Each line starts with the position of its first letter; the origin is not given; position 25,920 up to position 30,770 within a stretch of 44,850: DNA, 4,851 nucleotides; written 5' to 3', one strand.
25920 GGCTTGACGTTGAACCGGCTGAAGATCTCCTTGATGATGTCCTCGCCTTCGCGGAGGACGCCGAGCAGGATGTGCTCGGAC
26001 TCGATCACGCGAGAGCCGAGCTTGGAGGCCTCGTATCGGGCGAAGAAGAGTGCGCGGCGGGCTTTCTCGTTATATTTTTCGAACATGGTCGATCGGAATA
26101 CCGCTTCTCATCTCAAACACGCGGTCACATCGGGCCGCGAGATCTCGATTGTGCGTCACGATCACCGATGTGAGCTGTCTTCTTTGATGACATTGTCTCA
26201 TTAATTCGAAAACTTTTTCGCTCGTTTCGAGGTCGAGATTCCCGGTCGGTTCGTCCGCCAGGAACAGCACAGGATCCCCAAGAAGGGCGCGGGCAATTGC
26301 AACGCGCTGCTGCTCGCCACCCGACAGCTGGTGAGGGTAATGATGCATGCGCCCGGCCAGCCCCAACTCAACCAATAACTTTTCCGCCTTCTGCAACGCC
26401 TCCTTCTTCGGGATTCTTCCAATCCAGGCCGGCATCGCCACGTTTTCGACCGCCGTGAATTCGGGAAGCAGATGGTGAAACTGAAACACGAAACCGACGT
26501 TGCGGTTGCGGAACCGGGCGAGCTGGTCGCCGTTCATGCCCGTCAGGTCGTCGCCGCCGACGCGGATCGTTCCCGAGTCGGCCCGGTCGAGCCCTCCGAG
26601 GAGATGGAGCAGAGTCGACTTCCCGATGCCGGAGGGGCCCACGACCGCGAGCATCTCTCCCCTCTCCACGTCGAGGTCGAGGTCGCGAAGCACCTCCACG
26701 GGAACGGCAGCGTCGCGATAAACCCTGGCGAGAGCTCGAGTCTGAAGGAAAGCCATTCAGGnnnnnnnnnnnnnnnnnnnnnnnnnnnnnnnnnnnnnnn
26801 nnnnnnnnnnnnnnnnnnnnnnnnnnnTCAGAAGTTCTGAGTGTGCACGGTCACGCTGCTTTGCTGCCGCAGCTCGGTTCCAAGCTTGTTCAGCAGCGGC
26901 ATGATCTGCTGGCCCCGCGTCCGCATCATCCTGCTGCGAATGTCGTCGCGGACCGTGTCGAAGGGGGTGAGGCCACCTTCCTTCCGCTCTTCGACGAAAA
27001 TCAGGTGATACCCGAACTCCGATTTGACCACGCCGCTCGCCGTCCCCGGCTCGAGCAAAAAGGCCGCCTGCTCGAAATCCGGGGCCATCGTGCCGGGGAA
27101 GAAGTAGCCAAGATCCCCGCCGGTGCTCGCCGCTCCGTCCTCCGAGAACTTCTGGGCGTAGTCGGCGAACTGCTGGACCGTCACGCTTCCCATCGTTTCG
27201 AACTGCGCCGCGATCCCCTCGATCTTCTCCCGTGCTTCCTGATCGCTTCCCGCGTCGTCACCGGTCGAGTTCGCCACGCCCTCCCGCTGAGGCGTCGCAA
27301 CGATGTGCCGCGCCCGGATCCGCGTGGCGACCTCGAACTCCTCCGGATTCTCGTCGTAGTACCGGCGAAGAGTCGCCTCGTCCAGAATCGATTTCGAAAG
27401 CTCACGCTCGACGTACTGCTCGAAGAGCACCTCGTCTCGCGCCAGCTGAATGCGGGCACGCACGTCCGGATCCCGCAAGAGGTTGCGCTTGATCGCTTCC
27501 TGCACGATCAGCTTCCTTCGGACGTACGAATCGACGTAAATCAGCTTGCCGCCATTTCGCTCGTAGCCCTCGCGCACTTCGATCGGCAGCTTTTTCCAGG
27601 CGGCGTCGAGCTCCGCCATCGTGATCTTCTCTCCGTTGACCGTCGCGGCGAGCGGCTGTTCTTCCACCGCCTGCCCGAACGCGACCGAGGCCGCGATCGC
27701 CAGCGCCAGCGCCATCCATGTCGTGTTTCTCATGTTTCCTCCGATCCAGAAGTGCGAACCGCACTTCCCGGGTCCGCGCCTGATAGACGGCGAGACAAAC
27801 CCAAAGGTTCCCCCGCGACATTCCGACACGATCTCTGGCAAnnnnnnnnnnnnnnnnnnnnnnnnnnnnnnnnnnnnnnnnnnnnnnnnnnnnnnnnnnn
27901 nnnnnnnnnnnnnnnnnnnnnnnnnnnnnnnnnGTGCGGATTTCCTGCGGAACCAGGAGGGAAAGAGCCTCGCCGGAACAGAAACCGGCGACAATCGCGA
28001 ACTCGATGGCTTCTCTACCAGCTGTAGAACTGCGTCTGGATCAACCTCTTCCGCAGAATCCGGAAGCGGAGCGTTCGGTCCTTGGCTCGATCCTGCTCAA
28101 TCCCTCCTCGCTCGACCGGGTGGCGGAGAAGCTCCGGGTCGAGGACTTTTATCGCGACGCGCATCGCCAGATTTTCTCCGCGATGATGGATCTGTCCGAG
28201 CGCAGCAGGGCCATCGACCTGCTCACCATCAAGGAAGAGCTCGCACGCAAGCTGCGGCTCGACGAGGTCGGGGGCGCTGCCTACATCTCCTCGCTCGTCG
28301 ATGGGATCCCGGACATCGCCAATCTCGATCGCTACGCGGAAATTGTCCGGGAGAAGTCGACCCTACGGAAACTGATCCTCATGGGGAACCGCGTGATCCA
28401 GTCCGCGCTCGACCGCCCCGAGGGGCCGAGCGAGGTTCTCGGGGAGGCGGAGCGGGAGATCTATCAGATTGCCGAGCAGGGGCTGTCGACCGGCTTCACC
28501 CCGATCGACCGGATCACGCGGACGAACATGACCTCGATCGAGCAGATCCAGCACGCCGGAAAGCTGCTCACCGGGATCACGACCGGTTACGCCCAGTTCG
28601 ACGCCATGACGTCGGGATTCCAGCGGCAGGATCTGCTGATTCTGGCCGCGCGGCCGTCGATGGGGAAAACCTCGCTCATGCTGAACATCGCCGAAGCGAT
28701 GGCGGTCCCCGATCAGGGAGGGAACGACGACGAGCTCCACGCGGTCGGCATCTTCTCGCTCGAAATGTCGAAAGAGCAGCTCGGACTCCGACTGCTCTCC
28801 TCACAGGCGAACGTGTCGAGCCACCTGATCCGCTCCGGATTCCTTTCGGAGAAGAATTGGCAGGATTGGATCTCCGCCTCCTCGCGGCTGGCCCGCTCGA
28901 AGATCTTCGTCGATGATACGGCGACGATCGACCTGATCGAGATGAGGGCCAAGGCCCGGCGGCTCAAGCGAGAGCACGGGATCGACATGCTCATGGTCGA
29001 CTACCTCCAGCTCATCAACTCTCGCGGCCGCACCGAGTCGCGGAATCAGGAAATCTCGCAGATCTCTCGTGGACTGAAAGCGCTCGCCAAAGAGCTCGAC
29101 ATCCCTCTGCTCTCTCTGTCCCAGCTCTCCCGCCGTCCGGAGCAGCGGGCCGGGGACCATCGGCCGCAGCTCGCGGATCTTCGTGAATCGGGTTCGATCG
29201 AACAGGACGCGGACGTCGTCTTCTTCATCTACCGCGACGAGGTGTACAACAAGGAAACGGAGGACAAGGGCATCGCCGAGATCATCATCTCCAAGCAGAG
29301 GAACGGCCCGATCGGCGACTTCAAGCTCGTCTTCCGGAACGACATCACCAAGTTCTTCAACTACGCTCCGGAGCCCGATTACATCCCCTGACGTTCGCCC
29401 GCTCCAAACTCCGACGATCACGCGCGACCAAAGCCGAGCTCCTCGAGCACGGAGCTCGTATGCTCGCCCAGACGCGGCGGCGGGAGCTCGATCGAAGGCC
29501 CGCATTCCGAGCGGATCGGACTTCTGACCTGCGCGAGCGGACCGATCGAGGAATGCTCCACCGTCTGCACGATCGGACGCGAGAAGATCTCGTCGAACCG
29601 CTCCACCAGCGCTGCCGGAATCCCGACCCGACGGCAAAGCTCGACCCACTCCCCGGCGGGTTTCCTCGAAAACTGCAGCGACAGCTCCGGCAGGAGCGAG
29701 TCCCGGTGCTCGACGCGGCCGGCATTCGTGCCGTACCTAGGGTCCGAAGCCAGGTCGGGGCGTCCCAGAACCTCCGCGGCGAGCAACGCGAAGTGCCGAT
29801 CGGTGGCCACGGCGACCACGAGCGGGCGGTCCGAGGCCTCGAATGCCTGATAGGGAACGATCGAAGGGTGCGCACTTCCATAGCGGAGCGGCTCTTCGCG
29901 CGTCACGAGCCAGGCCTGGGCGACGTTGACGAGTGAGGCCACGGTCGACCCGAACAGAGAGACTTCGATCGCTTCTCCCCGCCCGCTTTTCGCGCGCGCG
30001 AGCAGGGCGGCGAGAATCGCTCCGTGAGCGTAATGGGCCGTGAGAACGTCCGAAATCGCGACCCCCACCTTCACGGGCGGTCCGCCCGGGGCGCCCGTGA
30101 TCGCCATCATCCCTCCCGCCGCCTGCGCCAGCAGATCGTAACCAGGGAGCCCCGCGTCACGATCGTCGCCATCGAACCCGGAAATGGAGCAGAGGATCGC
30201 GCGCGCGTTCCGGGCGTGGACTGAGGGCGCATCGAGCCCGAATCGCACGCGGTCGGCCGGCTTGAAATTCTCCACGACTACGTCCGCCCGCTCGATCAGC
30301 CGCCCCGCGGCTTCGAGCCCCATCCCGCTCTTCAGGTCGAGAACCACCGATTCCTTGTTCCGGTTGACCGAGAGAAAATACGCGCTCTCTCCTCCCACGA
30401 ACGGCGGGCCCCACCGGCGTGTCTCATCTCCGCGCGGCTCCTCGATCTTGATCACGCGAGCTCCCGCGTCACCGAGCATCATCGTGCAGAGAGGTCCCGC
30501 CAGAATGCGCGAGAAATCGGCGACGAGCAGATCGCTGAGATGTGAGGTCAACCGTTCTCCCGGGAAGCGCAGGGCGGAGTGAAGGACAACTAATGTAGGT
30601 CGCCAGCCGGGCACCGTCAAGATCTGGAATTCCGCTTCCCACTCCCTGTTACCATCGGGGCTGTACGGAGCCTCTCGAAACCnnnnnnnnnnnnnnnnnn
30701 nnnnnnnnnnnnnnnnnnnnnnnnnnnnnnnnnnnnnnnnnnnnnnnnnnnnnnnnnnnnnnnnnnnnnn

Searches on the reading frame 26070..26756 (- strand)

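Call 70: search_protein_families(library=pfam, proteins=[window:26070-26756:-], max_evalue=0.00001)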
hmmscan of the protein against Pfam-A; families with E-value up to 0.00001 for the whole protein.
window:26070-26756:- (228 aa): 2 families
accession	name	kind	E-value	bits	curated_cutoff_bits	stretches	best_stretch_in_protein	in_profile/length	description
PF00005.33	ABC_tran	-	8.9e-35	120.7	25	1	23-171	1-136/137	ABC transporter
PF13304.12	AAA_21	-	1.1e-06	29.3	27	0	141-203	235-299/304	AAA domain, putative AbiEii toxin, Type IV TA system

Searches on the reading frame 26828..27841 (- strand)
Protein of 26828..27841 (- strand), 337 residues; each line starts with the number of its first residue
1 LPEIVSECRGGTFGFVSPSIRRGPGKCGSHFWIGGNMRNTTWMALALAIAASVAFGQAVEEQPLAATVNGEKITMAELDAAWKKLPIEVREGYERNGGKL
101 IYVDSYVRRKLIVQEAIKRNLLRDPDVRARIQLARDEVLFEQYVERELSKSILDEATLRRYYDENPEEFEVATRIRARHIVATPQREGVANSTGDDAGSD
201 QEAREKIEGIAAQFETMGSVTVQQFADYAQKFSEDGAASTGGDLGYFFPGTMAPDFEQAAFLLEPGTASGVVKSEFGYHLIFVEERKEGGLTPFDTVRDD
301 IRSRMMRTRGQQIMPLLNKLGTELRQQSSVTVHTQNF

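Call 70: search_protein_families(library=pfam, proteins=[window:26828-27841:-], max_evalue=0.00001)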
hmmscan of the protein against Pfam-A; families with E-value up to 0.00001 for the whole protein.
window:26828-27841:- (337 aa): 3 families
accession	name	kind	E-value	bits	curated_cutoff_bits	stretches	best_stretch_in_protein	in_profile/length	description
PF13616.12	Rotamase_3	-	1.3e-19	71.3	22.5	1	171-286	12-115/116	PPIC-type PPIASE domain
PF00639.27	Rotamase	-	3.8e-19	69.9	21.7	1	179-284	1-96/97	PPIC-type PPIASE domain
PF13145.12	Rotamase_2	-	9.7e-17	62.3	27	1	154-299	2-121/121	PPIC-type PPIASE domain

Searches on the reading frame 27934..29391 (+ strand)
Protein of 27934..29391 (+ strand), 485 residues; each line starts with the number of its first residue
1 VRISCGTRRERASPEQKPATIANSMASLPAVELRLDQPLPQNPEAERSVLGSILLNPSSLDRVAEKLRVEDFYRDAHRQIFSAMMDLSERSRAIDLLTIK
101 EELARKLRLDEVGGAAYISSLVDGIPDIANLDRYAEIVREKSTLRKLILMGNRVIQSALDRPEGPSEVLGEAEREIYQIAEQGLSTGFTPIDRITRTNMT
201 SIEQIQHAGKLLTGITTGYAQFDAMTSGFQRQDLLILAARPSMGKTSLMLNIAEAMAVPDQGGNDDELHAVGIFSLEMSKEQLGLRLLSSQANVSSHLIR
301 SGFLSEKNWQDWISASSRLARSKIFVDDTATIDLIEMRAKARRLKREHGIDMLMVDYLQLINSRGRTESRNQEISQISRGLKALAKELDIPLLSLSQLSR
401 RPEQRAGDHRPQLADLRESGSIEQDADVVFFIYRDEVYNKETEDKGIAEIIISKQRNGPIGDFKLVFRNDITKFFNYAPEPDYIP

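Call 70: search_protein_families(library=pfam, proteins=[window:27934-29391:+], max_evalue=0.00001)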
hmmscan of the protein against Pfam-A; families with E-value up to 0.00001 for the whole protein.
window:27934-29391:+ (485 aa): 3 families
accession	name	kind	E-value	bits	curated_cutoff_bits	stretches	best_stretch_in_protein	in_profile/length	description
PF03796.21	DnaB_C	-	3.9e-102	341.4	27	1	214-475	1-254/255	DnaB-like helicase C terminal domain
PF00772.26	DnaB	-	8.2e-35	119.4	23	1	39-140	2-103/103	DnaB-like helicase N terminal domain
PF13481.12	AAA_25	-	4.2e-09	36.7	27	1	230-395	31-187/195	AAA domain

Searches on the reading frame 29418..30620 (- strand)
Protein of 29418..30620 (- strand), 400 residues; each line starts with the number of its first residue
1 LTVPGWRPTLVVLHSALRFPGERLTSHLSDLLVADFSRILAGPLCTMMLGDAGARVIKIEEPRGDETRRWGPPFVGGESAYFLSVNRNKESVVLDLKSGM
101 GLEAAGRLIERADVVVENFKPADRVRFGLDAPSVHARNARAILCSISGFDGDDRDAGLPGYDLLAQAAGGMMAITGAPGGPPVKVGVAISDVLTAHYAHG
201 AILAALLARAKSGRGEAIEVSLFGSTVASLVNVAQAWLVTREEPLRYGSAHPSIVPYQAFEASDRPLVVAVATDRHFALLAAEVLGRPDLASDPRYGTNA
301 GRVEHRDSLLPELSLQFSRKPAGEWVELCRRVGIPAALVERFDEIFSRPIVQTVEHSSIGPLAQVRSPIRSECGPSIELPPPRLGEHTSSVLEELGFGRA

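Call 10: search_protein_families(library=pfam, proteins=[window:29418-30620:-], max_evalue=0.001)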
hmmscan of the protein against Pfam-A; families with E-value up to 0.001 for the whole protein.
window:29418-30620:- (400 aa): 1 family
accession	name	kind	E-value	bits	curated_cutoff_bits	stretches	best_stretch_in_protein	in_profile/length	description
PF02515.22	CoA_transf_3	-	1.8e-108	363.4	23.3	1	28-388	1-366/366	CoA-transferase family III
